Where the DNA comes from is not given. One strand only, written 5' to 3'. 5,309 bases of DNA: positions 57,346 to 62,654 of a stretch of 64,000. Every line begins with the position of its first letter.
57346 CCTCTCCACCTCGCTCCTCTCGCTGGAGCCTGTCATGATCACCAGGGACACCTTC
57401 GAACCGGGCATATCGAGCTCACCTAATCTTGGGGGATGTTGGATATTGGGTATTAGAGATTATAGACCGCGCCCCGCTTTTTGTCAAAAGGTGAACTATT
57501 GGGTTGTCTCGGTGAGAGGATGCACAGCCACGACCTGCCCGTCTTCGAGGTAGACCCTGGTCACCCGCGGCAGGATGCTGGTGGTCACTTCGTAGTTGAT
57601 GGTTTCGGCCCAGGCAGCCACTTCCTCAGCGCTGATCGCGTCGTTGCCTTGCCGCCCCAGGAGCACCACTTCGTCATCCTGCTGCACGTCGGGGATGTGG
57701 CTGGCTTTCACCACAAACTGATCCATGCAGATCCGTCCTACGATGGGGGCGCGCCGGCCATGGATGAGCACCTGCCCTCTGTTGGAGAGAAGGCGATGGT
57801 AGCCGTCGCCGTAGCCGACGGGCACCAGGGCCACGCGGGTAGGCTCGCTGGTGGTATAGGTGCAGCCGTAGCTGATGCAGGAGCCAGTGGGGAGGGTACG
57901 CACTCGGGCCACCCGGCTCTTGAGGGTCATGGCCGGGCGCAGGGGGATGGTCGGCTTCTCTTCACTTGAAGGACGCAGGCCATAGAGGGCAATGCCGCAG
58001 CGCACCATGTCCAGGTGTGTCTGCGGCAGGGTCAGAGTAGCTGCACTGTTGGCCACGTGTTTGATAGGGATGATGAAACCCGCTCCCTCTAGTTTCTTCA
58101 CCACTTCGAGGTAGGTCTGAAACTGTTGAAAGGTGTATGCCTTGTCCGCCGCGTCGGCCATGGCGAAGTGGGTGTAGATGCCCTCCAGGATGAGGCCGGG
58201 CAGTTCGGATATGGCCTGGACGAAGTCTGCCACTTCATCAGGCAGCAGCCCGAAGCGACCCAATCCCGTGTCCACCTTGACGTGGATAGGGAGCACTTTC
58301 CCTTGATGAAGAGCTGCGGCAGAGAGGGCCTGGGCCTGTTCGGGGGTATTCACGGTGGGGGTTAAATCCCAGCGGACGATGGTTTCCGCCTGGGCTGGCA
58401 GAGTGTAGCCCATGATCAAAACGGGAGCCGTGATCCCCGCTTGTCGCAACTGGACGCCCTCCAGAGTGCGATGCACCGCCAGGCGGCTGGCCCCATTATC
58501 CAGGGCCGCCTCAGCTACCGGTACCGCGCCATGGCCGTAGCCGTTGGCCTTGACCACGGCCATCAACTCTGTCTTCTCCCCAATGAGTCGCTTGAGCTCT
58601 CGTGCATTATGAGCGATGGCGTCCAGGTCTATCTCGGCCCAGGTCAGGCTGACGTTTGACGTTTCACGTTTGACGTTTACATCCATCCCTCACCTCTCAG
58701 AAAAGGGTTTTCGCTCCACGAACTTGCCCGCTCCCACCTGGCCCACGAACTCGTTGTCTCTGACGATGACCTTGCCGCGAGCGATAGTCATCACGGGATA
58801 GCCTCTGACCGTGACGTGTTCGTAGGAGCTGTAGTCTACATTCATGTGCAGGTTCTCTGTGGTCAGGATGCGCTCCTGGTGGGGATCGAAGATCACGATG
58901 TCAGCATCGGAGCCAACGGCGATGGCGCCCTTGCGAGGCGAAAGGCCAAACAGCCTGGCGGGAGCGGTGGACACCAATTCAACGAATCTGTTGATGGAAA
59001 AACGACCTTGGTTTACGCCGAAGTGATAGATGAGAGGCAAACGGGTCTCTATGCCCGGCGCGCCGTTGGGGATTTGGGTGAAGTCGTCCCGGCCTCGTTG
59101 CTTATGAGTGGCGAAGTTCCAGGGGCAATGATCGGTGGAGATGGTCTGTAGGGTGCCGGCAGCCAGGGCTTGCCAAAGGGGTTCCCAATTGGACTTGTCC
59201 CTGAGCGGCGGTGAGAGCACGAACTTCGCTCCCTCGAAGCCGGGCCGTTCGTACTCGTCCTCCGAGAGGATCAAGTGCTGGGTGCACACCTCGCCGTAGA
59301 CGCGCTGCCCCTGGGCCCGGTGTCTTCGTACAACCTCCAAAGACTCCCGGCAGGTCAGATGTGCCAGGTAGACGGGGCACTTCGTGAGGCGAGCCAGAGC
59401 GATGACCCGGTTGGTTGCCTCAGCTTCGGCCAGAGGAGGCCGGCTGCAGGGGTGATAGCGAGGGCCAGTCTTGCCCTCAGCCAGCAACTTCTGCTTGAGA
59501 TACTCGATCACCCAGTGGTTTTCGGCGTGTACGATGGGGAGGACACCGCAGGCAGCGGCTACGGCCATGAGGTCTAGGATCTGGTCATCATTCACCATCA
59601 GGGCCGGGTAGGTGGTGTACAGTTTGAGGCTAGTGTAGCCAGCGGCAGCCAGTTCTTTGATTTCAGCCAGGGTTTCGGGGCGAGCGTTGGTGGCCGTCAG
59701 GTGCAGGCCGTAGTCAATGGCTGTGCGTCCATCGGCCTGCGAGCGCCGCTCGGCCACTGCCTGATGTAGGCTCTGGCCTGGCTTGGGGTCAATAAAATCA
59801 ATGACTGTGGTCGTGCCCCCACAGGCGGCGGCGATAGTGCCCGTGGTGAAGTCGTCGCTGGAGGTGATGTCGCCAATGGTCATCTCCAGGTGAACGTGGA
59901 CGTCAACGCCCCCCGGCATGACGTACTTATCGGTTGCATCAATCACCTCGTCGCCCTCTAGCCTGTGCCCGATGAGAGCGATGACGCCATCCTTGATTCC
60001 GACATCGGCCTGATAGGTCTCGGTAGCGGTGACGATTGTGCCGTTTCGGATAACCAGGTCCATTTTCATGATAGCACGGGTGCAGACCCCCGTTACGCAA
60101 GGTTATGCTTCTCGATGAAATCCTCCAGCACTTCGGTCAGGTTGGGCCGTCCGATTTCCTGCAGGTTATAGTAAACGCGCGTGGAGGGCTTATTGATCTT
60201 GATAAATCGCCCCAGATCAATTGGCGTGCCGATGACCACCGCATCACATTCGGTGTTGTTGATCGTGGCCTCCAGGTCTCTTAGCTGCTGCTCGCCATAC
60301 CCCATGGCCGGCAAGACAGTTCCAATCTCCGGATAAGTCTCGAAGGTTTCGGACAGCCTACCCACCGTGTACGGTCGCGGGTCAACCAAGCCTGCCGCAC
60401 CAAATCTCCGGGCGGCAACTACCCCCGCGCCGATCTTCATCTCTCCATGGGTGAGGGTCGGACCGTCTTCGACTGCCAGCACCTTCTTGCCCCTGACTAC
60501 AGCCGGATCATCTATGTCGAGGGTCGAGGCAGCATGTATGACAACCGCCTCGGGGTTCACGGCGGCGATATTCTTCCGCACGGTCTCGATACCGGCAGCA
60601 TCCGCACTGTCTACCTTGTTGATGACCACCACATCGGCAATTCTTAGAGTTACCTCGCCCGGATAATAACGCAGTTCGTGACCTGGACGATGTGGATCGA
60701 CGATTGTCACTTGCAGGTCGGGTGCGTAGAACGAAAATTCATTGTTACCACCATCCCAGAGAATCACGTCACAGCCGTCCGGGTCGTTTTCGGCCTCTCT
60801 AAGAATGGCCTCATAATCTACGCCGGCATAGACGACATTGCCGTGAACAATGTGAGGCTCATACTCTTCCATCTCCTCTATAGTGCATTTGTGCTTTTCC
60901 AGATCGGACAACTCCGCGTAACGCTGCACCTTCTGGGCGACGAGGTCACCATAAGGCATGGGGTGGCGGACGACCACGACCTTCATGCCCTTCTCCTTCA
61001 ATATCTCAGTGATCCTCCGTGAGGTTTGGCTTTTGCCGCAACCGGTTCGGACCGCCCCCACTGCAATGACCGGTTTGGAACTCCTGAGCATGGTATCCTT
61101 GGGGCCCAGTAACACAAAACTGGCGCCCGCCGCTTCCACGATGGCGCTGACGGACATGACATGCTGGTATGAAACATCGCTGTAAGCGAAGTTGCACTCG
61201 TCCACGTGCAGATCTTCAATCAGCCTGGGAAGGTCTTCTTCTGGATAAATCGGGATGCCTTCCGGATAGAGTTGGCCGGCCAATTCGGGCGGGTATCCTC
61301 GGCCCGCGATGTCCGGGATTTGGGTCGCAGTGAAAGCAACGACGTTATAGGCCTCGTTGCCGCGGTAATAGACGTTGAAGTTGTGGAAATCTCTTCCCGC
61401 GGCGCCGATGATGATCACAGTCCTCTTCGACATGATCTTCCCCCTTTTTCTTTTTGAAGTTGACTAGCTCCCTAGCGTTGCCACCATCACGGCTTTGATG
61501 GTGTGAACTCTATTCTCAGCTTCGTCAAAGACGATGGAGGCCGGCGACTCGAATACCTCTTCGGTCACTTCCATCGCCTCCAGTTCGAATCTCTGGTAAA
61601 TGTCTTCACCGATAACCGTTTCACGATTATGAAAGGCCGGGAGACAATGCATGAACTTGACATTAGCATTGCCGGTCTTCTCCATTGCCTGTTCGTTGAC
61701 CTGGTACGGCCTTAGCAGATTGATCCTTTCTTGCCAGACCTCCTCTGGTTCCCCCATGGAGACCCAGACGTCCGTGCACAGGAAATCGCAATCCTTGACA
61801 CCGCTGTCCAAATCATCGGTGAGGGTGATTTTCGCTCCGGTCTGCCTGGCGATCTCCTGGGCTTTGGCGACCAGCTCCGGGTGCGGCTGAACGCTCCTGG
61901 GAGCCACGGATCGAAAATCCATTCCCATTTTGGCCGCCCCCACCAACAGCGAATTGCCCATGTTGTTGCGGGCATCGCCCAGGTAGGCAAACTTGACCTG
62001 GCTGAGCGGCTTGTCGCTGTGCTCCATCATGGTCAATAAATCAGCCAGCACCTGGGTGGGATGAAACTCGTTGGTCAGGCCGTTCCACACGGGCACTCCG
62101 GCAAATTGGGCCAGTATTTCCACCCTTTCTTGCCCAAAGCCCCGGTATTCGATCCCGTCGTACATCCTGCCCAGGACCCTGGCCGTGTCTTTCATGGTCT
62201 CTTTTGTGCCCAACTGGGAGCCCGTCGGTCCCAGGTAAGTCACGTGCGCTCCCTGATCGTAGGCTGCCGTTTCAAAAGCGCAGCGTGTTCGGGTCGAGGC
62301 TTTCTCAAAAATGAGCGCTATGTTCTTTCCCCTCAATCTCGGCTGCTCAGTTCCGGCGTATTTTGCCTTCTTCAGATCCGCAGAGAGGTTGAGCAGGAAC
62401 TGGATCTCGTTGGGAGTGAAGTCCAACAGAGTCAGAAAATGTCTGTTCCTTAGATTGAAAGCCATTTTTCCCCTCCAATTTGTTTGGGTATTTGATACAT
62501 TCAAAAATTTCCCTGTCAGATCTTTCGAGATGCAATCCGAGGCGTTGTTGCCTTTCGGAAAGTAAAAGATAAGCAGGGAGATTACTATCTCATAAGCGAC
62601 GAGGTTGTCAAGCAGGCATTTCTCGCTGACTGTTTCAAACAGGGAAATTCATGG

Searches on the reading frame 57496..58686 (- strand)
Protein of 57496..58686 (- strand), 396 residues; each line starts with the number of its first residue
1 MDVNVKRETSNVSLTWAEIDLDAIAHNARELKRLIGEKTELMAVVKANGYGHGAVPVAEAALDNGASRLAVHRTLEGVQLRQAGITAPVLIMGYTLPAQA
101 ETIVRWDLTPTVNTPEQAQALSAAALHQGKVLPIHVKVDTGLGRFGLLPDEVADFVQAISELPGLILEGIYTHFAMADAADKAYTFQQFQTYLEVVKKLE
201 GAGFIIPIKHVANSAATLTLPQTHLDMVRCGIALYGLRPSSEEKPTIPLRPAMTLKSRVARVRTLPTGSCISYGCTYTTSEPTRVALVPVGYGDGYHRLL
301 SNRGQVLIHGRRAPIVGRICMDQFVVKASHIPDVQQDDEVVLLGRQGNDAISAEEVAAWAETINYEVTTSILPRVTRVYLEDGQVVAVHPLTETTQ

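Call 80: search_protein_families(library=pfam, proteins=[window:57496-58686:-])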
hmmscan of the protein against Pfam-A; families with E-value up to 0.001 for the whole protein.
window:57496-58686:- (396 aa): 2 families
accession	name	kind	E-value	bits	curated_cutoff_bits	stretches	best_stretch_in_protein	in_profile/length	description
PF01168.26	Ala_racemase_N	-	3e-78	262.9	24.1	1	19-239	1-220/220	Alanine racemase, N-terminal domain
PF00842.27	Ala_racemase_C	-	2.3e-50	169.9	25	1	252-379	1-127/127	Alanine racemase, C-terminal domain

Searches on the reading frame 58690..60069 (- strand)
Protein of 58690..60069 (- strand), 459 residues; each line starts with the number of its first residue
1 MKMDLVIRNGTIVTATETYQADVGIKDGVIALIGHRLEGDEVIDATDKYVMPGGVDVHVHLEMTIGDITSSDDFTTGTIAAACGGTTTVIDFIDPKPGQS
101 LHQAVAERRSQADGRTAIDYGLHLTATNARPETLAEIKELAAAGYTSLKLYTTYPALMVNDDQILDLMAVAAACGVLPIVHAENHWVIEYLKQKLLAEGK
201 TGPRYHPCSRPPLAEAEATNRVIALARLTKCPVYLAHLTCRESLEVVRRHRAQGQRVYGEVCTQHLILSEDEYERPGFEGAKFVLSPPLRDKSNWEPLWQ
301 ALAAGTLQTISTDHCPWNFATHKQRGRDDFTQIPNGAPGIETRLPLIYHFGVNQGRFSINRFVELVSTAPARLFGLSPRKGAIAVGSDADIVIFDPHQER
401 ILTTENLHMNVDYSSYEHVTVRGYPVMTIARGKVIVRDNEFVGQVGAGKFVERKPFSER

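Call 80: search_protein_families(library=pfam, proteins=[window:58690-60069:-])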
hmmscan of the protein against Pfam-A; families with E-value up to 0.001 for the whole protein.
window:58690-60069:- (459 aa): 3 families
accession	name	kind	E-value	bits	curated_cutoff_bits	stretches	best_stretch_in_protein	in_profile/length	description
PF01979.26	Amidohydro_1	-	3e-30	106.1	25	1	49-434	1-344/345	Amidohydrolase family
PF07969.17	Amidohydro_3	-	3.3e-17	63.6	29.7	2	333-436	379-472/472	Amidohydrolase family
PF00449.26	Urease_alpha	-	4.6e-05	24.2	23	1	3-40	66-103/121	Urease alpha-subunit, N-terminal domain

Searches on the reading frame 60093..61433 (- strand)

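Call 80: search_protein_families(library=pfam, proteins=[window:60093-61433:-])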
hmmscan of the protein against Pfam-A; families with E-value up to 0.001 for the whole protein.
window:60093-61433:- (446 aa): 1 family
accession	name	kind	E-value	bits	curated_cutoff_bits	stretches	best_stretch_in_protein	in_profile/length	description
PF02492.25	cobW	-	9.4e-05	22.5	20.7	1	236-299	113-179/180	CobW/HypB/UreG, nucleotide-binding domain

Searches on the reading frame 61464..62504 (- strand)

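Call 80: search_protein_families(library=pfam, proteins=[window:61464-62504:-])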
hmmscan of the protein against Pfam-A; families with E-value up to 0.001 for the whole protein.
window:61464-62504:- (346 aa): 2 families
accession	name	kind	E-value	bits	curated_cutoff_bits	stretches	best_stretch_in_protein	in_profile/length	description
PF00185.30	OTCace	-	1.2e-54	185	29.4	1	169-342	2-156/157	Aspartate/ornithine carbamoyltransferase, Asp/Orn binding domain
PF02729.26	OTCace_N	-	7e-48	162.9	29.9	1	21-161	1-148/148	Aspartate/ornithine carbamoyltransferase, carbamoyl-P binding domain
